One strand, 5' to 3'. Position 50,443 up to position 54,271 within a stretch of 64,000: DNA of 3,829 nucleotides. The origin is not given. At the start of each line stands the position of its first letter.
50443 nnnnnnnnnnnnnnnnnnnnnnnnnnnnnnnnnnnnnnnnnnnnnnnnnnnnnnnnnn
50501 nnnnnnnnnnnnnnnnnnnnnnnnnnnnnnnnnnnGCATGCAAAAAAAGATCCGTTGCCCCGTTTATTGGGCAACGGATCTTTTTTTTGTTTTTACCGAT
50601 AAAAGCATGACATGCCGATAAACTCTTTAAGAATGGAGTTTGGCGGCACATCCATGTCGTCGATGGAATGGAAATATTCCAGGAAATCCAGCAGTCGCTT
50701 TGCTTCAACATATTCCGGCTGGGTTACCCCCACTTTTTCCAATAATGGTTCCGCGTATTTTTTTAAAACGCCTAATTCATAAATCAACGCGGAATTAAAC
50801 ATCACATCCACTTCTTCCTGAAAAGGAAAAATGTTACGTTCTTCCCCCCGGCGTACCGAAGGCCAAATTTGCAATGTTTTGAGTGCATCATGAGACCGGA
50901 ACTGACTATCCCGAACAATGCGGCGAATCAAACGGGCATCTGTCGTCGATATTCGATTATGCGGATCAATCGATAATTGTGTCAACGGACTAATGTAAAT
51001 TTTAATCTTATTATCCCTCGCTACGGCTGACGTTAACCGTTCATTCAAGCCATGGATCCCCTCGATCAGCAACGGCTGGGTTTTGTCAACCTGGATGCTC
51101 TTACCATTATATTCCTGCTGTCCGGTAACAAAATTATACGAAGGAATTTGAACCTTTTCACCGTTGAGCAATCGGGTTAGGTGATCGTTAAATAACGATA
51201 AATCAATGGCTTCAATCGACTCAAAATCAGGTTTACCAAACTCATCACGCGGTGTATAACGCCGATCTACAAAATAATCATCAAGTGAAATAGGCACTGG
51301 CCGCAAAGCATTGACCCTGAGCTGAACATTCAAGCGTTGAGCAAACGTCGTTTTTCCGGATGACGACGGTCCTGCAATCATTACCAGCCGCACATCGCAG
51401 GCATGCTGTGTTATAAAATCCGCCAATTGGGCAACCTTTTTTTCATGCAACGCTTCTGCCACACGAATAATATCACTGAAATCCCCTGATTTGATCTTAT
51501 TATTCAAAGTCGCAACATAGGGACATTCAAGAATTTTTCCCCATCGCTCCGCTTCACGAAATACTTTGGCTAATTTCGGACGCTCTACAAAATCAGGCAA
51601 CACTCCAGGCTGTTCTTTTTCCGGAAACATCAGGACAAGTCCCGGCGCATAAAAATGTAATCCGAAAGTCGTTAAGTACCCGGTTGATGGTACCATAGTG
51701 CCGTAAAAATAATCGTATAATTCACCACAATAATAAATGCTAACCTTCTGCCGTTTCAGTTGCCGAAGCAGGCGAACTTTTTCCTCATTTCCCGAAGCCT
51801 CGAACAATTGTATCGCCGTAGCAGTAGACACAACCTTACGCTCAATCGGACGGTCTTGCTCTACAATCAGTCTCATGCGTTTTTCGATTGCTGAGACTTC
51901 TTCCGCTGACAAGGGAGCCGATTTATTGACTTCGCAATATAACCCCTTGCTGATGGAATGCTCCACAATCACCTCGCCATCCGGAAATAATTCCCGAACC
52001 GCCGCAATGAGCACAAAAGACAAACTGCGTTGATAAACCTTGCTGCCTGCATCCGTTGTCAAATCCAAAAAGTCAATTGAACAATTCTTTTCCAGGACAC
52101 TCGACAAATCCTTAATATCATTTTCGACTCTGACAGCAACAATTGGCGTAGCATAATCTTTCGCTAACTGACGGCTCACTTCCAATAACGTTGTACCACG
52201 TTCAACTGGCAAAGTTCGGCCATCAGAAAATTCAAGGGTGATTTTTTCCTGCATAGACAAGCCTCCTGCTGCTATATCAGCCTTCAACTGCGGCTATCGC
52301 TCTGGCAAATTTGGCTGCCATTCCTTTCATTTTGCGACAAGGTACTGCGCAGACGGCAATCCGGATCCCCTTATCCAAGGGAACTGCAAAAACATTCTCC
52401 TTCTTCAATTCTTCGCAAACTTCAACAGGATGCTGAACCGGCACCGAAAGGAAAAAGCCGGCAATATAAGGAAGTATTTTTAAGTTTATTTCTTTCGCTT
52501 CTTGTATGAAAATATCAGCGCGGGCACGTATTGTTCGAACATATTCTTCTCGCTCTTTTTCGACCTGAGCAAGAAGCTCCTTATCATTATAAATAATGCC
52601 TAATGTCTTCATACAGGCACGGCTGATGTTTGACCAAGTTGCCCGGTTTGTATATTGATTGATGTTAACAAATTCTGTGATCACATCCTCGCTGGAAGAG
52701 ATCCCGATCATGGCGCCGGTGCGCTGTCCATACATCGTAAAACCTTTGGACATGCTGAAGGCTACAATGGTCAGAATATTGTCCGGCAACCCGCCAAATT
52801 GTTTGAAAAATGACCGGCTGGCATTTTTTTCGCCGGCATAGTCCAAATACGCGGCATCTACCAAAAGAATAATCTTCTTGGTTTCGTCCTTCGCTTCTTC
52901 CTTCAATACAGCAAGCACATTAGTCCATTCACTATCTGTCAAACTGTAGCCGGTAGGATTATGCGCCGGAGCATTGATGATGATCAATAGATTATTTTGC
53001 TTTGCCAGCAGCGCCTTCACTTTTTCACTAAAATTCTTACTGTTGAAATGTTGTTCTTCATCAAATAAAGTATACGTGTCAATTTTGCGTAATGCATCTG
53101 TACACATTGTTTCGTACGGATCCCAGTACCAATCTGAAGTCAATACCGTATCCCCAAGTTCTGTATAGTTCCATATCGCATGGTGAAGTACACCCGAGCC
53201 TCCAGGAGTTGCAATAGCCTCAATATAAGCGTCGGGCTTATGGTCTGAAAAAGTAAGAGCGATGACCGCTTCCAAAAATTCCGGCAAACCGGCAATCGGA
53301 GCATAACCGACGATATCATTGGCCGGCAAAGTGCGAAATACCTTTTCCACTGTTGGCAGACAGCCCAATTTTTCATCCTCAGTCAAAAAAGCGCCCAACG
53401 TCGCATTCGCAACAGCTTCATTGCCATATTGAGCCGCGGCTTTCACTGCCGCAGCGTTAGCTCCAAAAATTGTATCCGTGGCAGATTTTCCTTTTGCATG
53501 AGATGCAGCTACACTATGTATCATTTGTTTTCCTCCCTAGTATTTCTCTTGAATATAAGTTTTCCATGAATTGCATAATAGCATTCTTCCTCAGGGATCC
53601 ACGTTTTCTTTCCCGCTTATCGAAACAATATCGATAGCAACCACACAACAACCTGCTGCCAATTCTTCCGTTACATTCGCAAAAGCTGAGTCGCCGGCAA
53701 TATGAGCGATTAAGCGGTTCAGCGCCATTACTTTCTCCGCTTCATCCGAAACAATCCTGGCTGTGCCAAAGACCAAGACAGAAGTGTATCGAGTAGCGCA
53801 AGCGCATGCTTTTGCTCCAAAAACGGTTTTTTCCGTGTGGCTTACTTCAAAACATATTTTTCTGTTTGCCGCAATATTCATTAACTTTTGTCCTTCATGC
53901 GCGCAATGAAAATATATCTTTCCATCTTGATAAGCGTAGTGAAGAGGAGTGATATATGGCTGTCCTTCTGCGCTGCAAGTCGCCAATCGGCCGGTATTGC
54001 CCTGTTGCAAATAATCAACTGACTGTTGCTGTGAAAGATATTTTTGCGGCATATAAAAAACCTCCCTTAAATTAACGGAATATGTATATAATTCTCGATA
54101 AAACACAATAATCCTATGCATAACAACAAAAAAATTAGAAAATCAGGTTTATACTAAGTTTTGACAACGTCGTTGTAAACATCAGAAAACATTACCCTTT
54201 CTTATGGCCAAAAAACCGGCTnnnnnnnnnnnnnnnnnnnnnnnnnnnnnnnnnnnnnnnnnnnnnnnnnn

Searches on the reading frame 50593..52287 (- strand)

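Call 24: search_protein_families(library=ncbifam, proteins=[window:50593-52287:-], max_evalue=0.00001)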
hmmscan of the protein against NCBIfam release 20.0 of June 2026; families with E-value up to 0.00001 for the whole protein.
window:50593-52287:- (564 aa): 5 families
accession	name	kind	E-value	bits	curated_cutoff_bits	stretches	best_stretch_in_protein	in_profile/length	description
TIGR00235.1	udk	equivalog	5.6e-21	75.1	220.3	1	300-496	7-184/207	uridine kinase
NF004018.0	PRK05480.1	equivalog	4.5e-19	68.7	180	1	299-495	6-183/210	uridine kinase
NF005655.0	PRK07429.1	subfamily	6.2e-11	42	236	1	299-438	8-137/326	phosphoribulokinase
TIGR00418.1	thrS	equivalog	6.3e-10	38.6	383.65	1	89-209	4-126/565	threonine--tRNA ligase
NF005807.0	PRK07667.1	equivalog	9.9e-08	31.7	221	1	285-412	3-129/193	kinase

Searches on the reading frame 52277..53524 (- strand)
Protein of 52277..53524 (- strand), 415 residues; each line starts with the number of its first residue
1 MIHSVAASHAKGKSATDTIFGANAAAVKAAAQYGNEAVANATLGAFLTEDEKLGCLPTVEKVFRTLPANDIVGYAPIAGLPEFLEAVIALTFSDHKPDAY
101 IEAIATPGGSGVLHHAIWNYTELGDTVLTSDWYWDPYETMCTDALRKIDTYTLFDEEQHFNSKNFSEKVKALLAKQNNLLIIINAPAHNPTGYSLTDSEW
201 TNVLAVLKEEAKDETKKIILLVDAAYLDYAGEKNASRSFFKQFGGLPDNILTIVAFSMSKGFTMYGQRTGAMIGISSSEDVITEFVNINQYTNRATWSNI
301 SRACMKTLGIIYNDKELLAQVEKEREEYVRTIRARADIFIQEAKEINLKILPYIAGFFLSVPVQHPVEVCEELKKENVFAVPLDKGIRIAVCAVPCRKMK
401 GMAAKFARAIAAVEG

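Call 24: search_protein_families(library=ncbifam, proteins=[window:52277-53524:-], max_evalue=0.00001)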
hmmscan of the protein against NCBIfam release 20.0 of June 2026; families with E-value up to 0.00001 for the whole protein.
window:52277-53524:- (415 aa): 37 families (the best 25 are shown)
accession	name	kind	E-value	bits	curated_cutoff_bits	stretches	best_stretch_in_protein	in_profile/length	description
NF006388.0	PRK08637.1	equivalog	3e-37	128.6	301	1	36-411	46-429/433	hypothetical protein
NF006719.0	PRK09257.1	subfamily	7e-36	124.2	377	1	36-408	26-394/397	aromatic amino acid transaminase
NF005305.0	PRK06836.1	equivalog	1.3e-17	64.1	376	1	10-411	11-392/396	pyridoxal phosphate-dependent aminotransferase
NF041364.1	GntC_guanitoxin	equivalog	3.2e-17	62.5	415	1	72-382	31-323/356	guanitoxin biosynthesis PLP-dependent (S)-gamma-hydroxy-L-arginine cyclodehydratase GntC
NF005744.0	PRK07568.1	subfamily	2.2e-16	59.7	389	1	69-372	57-333/398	pyridoxal phosphate-dependent aminotransferase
NF006569.0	PRK09082.1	subfamily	4e-15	55.8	420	1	73-383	62-352/386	methionine aminotransferase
NF004870.0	PRK06225.1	equivalog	1.3e-13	50.5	351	1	63-285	51-247/380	pyridoxal phosphate-dependent aminotransferase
NF005817.0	PRK07683.1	equivalog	3.6e-13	49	575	1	68-358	55-327/387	aminotransferase A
NF005855.0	PRK07777.1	equivalog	8e-13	48.5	553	1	74-382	61-351/391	pyridoxal phosphate-dependent aminotransferase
NF006756.0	PRK09276.1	subfamily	1.3e-12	47.3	507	1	68-365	59-331/387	LL-diaminopimelate aminotransferase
NF041091.1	asp_aminotase_Arch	equivalog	8.1e-12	44.7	550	1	60-380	47-340/376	aspartate aminotransferase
NF004770.0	PRK06108.1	subfamily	9e-12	44.5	422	1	74-341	69-323/396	pyridoxal phosphate-dependent aminotransferase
TIGR03540.1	DapC_direct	equivalog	1.2e-11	44.2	593.25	1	74-366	63-330/383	LL-diaminopimelate aminotransferase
NF004769.0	PRK06107.1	equivalog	2.6e-11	42.9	617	1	74-304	66-281/402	aspartate transaminase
NF005815.0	PRK07681.1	equivalog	5.9e-11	42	545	1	60-328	52-298/399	LL-diaminopimelate aminotransferase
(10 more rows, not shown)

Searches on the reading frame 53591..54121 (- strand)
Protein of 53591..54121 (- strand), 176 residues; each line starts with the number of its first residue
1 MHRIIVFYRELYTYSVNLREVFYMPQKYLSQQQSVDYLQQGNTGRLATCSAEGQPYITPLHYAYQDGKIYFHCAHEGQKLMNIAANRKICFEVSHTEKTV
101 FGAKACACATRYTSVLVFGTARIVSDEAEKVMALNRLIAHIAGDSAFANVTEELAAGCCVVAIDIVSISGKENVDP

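Call 51: search_protein_families(library=pfam, proteins=[window:53591-54121:-], max_evalue=0.00001)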
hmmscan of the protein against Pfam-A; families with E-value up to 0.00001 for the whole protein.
window:53591-54121:- (176 aa): 2 families
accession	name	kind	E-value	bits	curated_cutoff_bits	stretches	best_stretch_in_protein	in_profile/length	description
PF12900.13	Pyridox_ox_2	-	3.1e-25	89.2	27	1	31-171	2-139/140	Pyridoxamine 5'-phosphate oxidase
PF01243.27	PNPOx_N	-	6e-15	56.1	28.1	1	33-150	4-98/120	Pyridoxamine 5'-phosphate oxidase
